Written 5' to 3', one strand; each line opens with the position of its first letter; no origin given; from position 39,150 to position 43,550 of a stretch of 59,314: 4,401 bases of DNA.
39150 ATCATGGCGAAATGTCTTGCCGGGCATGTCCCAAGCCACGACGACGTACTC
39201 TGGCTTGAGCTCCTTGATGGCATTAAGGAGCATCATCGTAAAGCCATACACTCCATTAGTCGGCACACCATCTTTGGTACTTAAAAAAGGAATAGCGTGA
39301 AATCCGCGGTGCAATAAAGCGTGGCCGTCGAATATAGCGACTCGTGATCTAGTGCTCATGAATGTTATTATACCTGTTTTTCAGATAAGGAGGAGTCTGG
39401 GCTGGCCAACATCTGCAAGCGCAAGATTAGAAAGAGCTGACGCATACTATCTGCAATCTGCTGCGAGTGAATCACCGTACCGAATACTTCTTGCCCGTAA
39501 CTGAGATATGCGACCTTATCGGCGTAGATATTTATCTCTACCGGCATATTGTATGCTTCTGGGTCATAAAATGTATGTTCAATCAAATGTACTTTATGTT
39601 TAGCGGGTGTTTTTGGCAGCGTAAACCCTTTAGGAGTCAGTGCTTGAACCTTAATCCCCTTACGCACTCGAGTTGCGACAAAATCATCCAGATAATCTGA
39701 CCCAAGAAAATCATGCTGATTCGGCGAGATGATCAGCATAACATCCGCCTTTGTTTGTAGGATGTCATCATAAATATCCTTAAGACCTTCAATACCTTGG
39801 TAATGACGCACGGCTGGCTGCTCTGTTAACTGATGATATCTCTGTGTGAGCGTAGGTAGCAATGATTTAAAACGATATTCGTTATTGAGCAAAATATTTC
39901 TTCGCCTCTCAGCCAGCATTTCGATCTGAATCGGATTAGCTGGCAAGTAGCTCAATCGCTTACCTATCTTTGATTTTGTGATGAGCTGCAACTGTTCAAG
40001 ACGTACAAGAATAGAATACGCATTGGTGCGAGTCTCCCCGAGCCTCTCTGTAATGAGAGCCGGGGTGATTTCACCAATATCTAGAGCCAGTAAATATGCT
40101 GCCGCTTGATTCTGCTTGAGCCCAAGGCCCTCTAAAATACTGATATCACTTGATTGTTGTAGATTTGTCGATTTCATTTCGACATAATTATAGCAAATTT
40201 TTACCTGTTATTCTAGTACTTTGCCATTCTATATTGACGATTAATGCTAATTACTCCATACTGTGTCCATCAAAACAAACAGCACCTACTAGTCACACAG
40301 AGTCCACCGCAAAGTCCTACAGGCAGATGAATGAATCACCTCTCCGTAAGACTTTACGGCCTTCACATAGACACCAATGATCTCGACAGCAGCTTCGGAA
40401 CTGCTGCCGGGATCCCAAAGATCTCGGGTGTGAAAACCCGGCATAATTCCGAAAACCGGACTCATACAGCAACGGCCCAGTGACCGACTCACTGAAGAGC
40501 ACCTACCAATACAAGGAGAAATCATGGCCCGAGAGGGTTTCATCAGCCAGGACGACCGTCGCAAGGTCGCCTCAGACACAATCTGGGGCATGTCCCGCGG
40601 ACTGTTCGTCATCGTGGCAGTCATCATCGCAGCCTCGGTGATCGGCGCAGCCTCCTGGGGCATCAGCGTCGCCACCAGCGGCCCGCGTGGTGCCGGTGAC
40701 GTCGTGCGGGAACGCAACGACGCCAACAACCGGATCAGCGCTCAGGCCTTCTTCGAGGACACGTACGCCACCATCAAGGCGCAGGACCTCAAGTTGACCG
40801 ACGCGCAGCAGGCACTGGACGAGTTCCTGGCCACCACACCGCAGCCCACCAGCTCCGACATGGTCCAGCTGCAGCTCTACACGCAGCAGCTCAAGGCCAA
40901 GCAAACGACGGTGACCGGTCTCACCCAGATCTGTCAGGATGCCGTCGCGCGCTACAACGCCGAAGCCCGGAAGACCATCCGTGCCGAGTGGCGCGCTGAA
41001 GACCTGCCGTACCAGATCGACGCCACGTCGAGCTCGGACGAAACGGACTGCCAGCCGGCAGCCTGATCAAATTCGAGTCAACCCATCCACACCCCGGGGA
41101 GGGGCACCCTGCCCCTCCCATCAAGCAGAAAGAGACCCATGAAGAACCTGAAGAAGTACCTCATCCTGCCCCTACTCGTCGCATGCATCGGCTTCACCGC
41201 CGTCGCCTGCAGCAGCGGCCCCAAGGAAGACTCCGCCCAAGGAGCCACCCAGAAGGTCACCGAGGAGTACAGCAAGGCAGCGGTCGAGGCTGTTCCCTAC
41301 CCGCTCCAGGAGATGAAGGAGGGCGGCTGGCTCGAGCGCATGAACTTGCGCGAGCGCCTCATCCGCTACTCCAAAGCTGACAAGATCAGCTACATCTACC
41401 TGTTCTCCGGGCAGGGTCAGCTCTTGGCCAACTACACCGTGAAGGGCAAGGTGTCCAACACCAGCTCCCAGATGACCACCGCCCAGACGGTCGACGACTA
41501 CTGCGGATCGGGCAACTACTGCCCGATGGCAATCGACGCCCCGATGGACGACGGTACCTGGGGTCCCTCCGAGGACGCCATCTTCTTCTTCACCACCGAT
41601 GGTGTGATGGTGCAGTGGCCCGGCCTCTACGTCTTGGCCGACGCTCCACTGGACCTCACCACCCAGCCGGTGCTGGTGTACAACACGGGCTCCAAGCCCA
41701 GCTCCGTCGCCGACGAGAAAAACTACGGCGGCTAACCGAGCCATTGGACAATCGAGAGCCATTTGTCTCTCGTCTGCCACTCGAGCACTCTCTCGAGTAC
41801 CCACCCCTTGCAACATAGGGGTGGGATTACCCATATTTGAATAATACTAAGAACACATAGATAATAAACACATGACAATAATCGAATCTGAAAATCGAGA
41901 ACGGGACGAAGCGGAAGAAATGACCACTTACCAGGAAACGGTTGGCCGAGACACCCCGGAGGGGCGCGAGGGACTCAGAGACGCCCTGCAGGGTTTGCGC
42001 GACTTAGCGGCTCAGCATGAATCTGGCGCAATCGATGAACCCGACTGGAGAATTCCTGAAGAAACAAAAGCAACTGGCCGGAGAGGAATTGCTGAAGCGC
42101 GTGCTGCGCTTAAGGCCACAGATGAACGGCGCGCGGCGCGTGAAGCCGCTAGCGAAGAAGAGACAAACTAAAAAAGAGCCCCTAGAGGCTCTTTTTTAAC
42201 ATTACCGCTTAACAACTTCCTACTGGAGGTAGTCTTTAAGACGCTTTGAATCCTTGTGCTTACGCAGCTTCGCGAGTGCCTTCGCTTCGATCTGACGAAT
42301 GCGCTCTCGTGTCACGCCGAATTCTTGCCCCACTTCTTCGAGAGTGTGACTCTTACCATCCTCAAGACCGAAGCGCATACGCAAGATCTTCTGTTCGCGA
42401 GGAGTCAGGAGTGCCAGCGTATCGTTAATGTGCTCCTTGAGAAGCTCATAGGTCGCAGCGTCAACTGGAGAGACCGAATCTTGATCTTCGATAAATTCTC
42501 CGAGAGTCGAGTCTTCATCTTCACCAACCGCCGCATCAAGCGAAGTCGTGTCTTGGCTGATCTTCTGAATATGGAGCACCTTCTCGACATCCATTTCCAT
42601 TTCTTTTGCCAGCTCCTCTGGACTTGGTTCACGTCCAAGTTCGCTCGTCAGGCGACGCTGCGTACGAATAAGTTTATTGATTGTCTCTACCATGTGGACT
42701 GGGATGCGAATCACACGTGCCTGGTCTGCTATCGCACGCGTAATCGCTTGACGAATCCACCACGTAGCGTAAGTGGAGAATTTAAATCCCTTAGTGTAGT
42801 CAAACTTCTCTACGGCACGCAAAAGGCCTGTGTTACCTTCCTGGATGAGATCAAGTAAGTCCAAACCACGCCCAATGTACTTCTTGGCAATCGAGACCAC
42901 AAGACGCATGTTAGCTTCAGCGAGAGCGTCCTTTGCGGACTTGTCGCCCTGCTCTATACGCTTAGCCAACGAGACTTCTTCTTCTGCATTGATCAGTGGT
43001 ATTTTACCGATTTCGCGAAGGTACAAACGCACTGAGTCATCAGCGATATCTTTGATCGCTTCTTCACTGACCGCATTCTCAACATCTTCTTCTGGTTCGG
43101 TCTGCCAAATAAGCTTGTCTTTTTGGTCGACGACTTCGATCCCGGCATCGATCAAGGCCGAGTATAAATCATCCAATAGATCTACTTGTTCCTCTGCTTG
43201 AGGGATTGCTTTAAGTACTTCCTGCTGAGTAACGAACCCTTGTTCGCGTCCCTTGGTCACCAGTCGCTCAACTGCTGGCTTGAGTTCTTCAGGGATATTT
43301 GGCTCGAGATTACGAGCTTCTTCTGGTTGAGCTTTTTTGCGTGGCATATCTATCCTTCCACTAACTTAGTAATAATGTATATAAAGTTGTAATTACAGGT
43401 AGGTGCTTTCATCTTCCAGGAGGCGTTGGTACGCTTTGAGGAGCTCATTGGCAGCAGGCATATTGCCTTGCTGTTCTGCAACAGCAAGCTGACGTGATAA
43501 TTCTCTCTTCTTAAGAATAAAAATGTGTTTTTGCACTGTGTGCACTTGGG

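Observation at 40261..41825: A 1.6-kb high-GC island carrying a membrane-protein + lipoprotein pair, possibly DNA captured from an actinobacterial host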

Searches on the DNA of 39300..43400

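Call 65: search_rna_families(source=window, start=39300, end=43400, threshold=evalue, max_evalue=1)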
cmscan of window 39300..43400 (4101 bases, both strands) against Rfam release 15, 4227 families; matches with E-value up to 1: 0.
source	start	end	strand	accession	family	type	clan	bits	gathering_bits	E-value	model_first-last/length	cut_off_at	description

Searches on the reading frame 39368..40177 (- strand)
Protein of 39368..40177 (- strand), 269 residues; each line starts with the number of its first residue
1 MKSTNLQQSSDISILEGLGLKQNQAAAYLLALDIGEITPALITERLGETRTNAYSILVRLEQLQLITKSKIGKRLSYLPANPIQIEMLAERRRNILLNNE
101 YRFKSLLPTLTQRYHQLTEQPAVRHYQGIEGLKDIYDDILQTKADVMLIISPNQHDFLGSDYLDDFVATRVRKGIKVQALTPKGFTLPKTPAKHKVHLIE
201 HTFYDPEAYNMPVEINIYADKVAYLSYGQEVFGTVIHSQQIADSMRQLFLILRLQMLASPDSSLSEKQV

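Call 7: search_protein_families(library=pfam, proteins=[window:39368-40177:-], max_evalue=1)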
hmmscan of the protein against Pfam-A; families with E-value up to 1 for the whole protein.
window:39368-40177:- (269 aa): 3 families
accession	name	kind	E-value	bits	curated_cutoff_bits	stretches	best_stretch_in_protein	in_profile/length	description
PF01978.25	TrmB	-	3.7e-06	27.1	25.6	1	15-81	1-66/68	Sugar-specific transcriptional regulator TrmB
PF12802.13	MarR_2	-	0.014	16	27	1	22-68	5-52/61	MarR family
PF14394.12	DUF4423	-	0.026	14.8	30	1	36-73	36-73/165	Domain of unknown function (DUF4423)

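Call 44: find_related_loci(query=window:39368-40174:-, collection=metagenome_contigs, flank=6000)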
Query window:39368-40174:- (268 aa) in metagenome_contigs; peptide patterns used: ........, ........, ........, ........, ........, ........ (x = any residue, [..] = any of these).
110 stretches matched a pattern; 1 encode a relative of the query (tblastn E <= 1e-3); 1 distinct loci.
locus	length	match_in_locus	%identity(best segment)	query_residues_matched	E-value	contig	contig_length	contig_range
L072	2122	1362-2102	62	8-254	2e-112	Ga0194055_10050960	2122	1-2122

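Call 62: search_dna_similar(query=L072:140-715:-, collection=phages, mode=protein, max_evalue=0.01, max_rows=15)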
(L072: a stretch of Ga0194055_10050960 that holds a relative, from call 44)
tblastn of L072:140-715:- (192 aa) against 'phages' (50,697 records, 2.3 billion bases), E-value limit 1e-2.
Records with a match: 21; places in all: 21; records where one place covers at least 80% of the query: 21.
Best place of each record, by identity: <60% 21.
By first word of the organism name: Vibrio 21.
By host as written in the record: Vibrio harveyi BAA-1116 19; Vibrio campbellii BB120 1; Vibrio hangzhouensis 1.
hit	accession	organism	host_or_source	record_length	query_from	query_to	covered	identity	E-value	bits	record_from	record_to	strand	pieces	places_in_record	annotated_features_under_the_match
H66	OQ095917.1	Vibrio phage Javier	Vibrio harveyi BAA-1116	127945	1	191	99%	27.1%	5e-9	61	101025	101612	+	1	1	hypothetical protein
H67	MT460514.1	Vibrio phage AG74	Vibrio harveyi BAA-1116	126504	35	191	82%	31.7%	7e-13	72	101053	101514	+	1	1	hypothetical protein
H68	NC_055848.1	Vibrio phage AG74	Vibrio harveyi BAA-1116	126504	35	191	82%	31.7%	7e-13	72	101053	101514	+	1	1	hypothetical protein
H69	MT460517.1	Vibrio phage Athena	Vibrio harveyi BAA-1116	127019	35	191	82%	31.7%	7e-13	72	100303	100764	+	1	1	hypothetical protein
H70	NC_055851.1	Vibrio phage Athena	Vibrio harveyi BAA-1116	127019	35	191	82%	31.7%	7e-13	72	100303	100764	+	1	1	hypothetical protein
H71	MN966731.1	Vibrio phage Chazly21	Vibrio harveyi BAA-1116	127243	35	191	82%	31.7%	7e-13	72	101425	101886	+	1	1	hypothetical protein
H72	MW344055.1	Vibrio phage GRLPWR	Vibrio harveyi BAA-1116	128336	35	191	82%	31.7%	7e-13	72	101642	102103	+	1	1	167: hypothetical protein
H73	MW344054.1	Vibrio phage Gary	Vibrio harveyi BAA-1116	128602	35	191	82%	31.7%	7e-13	72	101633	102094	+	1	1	hypothetical protein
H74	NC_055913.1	Vibrio phage Gary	Vibrio harveyi BAA-1116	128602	35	191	82%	31.7%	7e-13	72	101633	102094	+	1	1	hypothetical protein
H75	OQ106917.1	Vibrio phage IW18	Vibrio harveyi BAA-1116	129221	35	191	82%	31.7%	7e-13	72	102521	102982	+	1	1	hypothetical protein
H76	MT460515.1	Vibrio phage Cody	Vibrio harveyi BAA-1116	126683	35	191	82%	31.7%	9e-13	71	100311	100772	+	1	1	hypothetical protein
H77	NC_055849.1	Vibrio phage Cody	Vibrio harveyi BAA-1116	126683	35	191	82%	31.7%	9e-13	71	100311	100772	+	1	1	hypothetical protein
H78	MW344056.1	Vibrio phage ABurr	Vibrio harveyi BAA-1116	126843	35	191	82%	31.7%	9e-13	71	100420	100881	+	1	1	167: hypothetical protein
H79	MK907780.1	Vibrio phage Pontus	Vibrio harveyi BAA-1116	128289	35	191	82%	31.7%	9e-13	71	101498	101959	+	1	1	hypothetical protein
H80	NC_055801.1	Vibrio phage Pontus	Vibrio harveyi BAA-1116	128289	35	191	82%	31.7%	9e-13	71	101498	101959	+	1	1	hypothetical protein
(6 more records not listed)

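Call 67: find_homologous_proteins(query=window:39368-40174:-, max_evalue=1e-20)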
Query window:39368-40174:- (268 aa): 16 proteins with E <= 1e-20 among 719 candidates.
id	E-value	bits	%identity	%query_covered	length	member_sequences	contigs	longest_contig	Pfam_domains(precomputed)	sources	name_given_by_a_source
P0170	3.6e-154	529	91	100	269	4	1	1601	PF01978.26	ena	-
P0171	3.9e-150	516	88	100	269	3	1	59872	PF01978.26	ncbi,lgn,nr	ncbi:hypothetical protein IT415_02940 [bacterium]|nr:hypothetical protein [bacterium]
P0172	1.1e-143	495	84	100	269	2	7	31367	PF01978.26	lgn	-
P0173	1.0e-123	430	93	79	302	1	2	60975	-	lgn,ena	-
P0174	5.9e-97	342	62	92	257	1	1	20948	PF01978.26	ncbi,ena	ncbi:MAG: helix-turn-helix domain-containing protein [bacterium]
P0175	8.6e-92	325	59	93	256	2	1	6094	PF01978.26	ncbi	-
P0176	6.5e-77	276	52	91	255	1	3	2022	PF01978.26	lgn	-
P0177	6.1e-75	270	51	91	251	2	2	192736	PF01978.26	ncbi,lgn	-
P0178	3.2e-74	268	52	91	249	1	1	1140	PF01978.26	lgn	-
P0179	4.8e-74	267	51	90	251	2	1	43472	PF01978.26,PF09339.17,PF12802.14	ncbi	-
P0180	1.3e-72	262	49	93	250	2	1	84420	PF01978.26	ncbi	-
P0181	5.9e-72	260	50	91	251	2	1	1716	PF01978.26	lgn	-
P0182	3.0e-68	248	49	90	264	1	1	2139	PF01978.26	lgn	-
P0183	1.7e-65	239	47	90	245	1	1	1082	PF01978.26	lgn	-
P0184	3.4e-54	202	42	90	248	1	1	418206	PF01978.26,PF09339.17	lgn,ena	-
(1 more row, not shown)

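Call 68: find_encoding_contigs(protein=P0172, flank=5000, max_places=4)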
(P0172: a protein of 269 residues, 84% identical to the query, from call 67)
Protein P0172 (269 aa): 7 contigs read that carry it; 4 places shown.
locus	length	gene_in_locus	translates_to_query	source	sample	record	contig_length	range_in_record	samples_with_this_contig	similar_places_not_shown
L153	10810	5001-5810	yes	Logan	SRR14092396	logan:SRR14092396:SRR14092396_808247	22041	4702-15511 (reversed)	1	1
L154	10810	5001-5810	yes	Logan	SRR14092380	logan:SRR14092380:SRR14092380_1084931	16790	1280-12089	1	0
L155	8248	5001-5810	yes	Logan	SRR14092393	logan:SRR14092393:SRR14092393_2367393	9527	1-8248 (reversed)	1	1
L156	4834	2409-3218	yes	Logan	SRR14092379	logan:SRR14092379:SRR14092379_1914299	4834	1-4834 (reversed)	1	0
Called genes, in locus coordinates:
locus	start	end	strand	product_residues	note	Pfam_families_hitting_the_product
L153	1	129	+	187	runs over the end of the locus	PF06821:Ser_hydrolase, PF12697:Abhydrolase_6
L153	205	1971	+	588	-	PF01807:Zn_ribbon_DnaG, PF08275:DNAG_N, PF01751:Toprim, PF13155:Toprim_2, PF13362:Toprim_3 (faint), PF13662:Toprim_4, PF10410:DnaB_bind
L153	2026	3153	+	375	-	PF03979:Sigma70_r1_1, PF00140:Sigma70_r1_2, PF04542:Sigma70_r2, PF04539:Sigma70_r3, PF04545:Sigma70_r4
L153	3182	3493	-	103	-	-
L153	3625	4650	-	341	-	PF01145:Band_7, PF13421:Band_7_1 (weak)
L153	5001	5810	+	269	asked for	PF01978:TrmB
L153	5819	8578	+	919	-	PF02739:5_3_exonuc_N, PF01367:5_3_exonuc, PF01612:DNA_pol_A_exo1, PF22619:DNA_polI_exo1 (weak), PF00476:DNA_pol_A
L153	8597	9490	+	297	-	PF01149:Fapy_DNA_glyco, PF06831:H2TH, PF06827:zf-FPG_IleRS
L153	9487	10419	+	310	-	PF06144:DNA_pol3_delta (weak), PF21694:DNA_pol3_delta_C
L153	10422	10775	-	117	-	PF01649:Ribosomal_S20p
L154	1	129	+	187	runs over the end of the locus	PF06821:Ser_hydrolase, PF12697:Abhydrolase_6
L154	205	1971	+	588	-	PF01807:Zn_ribbon_DnaG, PF08275:DNAG_N, PF01751:Toprim, PF13155:Toprim_2, PF13362:Toprim_3 (faint), PF13662:Toprim_4, PF10410:DnaB_bind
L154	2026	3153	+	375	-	PF03979:Sigma70_r1_1, PF00140:Sigma70_r1_2, PF04542:Sigma70_r2, PF04539:Sigma70_r3, PF04545:Sigma70_r4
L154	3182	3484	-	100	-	-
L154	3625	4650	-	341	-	PF01145:Band_7, PF13421:Band_7_1 (weak)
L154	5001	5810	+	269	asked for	PF01978:TrmB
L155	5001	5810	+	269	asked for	PF01978:TrmB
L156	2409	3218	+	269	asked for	PF01978:TrmB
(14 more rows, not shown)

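Call 69: find_encoding_contigs(protein=P0177, flank=5000, max_places=2)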
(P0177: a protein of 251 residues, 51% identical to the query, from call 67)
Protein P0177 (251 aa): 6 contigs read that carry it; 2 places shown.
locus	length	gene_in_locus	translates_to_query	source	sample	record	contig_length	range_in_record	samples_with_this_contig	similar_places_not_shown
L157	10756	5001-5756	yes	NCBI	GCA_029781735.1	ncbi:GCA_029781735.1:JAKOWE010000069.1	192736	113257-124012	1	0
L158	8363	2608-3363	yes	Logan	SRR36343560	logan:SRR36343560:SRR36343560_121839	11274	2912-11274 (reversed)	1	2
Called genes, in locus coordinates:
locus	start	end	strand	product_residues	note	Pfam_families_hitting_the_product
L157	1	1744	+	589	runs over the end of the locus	PF01807:Zn_ribbon_DnaG, PF08275:DNAG_N, PF01751:Toprim, PF13362:Toprim_3, PF13662:Toprim_4, PF13155:Toprim_2, PF10410:DnaB_bind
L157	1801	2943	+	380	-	PF03979:Sigma70_r1_1, PF00140:Sigma70_r1_2, PF04542:Sigma70_r2, PF04539:Sigma70_r3, PF04545:Sigma70_r4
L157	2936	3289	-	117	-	-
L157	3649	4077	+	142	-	-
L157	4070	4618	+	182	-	-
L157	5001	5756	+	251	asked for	PF01978:TrmB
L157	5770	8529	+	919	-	PF02739:5_3_exonuc_N, PF01367:5_3_exonuc, PF01612:DNA_pol_A_exo1, PF22619:DNA_polI_exo1 (weak), PF00476:DNA_pol_A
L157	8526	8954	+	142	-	PF00293:NUDIX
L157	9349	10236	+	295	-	PF01149:Fapy_DNA_glyco, PF06831:H2TH, PF06827:zf-FPG_IleRS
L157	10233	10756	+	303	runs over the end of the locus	PF06144:DNA_pol3_delta, PF21694:DNA_pol3_delta_C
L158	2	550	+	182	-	?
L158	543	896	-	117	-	-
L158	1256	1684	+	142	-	-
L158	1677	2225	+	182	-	-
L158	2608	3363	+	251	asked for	PF01978:TrmB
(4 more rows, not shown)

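Call 70: find_encoding_contigs(protein=P0180, flank=5000, max_places=2)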
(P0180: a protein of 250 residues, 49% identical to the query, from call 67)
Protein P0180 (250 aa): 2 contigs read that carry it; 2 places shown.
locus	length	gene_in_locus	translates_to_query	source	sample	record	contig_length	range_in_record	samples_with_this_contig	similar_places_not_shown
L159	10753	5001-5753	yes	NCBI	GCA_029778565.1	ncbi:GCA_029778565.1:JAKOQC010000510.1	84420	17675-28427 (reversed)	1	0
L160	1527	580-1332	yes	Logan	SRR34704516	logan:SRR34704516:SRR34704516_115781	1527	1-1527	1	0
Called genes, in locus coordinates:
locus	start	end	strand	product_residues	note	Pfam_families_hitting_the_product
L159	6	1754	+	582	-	PF01807:Zn_ribbon_DnaG, PF08275:DNAG_N, PF01751:Toprim, PF13662:Toprim_4, PF13155:Toprim_2, PF10410:DnaB_bind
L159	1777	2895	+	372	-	PF03979:Sigma70_r1_1, PF00140:Sigma70_r1_2, PF04542:Sigma70_r2, PF04539:Sigma70_r3, PF04545:Sigma70_r4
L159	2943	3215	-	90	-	-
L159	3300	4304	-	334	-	PF01145:Band_7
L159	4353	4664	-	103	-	-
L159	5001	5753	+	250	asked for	PF01978:TrmB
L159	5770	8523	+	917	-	PF02739:5_3_exonuc_N, PF01367:5_3_exonuc, PF01612:DNA_pol_A_exo1, PF22619:DNA_polI_exo1 (weak), PF00476:DNA_pol_A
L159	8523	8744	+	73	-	-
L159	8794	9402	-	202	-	-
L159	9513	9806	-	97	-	-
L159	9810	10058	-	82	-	-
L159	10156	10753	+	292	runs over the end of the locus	PF01149:Fapy_DNA_glyco, PF06831:H2TH, PF06827:zf-FPG_IleRS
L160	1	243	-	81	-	?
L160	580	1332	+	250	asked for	PF01978:TrmB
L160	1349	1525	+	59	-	?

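Call 73: search_protein_families(library=padloc, proteins=[L153:3625-4647:-, L159:3300-4301:-, L159:4353-4661:-, L072:140-715:-, L072:773-1066:-, window:39368-40174:-], max_evalue=0.01)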
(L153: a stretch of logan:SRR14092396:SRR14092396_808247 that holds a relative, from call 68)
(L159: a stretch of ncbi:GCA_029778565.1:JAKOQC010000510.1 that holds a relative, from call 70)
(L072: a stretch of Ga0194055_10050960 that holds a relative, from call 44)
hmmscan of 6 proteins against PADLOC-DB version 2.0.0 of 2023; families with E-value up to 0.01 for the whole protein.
L153:3625-4647:- (340 aa): 0 families

L159:3300-4301:- (333 aa): 0 families

L159:4353-4661:- (102 aa): 0 families

L072:140-715:- (192 aa): 0 families

L072:773-1066:- (97 aa): 0 families

window:39368-40174:- (268 aa): 0 families

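Call 79: search_dna_similar(query=L153:3625-4647:-, collection=phages, mode=protein, max_evalue=0.00001, max_rows=12)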
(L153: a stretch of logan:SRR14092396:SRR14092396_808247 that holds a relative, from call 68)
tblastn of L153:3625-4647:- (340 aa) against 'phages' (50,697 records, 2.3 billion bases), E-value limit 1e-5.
Records with a match: 95; places in all: 95; records where one place covers at least 80% of the query: 13.
Best place of each record, by identity: <60% 95.
By first word of the organism name: Streptomyces 39; Vibrio 10; Halorubrum 8; Fusobacterium 5; Alteromonas 5; Microbacterium 3; Faecalibacterium 3; uncultured 3; Streptococcus 3; Haloarcula 2; and 10 more.
By host as written in the record: Streptomyces griseus ATCC 10137 14; Streptomyces lividans JI 1326 13; - 11; Streptomyces viridochromogenes DSM40736 7; Alteromonas macleodii str. 'Balearic Sea AD45' 5; Halorubrum sp. 4; Streptomyces mirabilis NRRL B-2400 3; Halorubrum coriense 2; and 26 more.
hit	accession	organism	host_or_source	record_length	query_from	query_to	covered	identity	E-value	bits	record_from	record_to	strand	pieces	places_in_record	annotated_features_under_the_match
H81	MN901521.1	Halorubrum virus Serpecor1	Halorubrum coriense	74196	44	334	86%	28.5%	9e-13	75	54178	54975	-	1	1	prohibitin family protein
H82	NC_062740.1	Halorubrum virus Serpecor1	Halorubrum coriense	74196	44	334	86%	28.5%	9e-13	75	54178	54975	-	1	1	lipoprotein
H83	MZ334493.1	Halorubrum phage HRTV-17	Halorubrum sp.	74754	31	334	89%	26.6%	5e-13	76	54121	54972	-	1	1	SPFH superfamily protein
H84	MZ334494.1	Halorubrum virus HRTV-19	Halorubrum sp.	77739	31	334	89%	26.6%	5e-13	76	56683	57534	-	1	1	SPFH superfamily protein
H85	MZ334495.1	Halorubrum virus HRTV-23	Halorubrum sp.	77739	31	334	89%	26.6%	5e-13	76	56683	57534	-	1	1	SPFH superfamily protein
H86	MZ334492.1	Halorubrum phage HRTV-14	Halorubrum sp.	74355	31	334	89%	26.6%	6e-13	76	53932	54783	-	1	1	SPFH superfamily protein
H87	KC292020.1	Halorubrum tailed phage 8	Halorubrum sp. B2-2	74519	31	334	89%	26.6%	6e-13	76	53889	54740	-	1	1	83: hypothetical protein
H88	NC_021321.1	Halorubrum tailed phage 8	Halorubrum sp. B2-2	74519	31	334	89%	26.6%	6e-13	76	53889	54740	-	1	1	83: lipoprotein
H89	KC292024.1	Haloarcula hispanica tailed virus 2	Haloarcula hispanica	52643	38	340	89%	25.4%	1e-16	87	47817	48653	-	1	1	81: hypothetical protein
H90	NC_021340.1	Haloarcula hispanica tailed virus 2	Haloarcula hispanica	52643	38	340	89%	25.4%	1e-16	87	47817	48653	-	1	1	81: lipoprotein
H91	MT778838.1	Rhizobium phage V1VFA-S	-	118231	42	277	69%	28.3%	3e-6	55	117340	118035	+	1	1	membrane protease family protein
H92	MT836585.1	Bacteriophage sp.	human fecal samples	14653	31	263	69%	28.5%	2e-10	68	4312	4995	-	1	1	record has no annotation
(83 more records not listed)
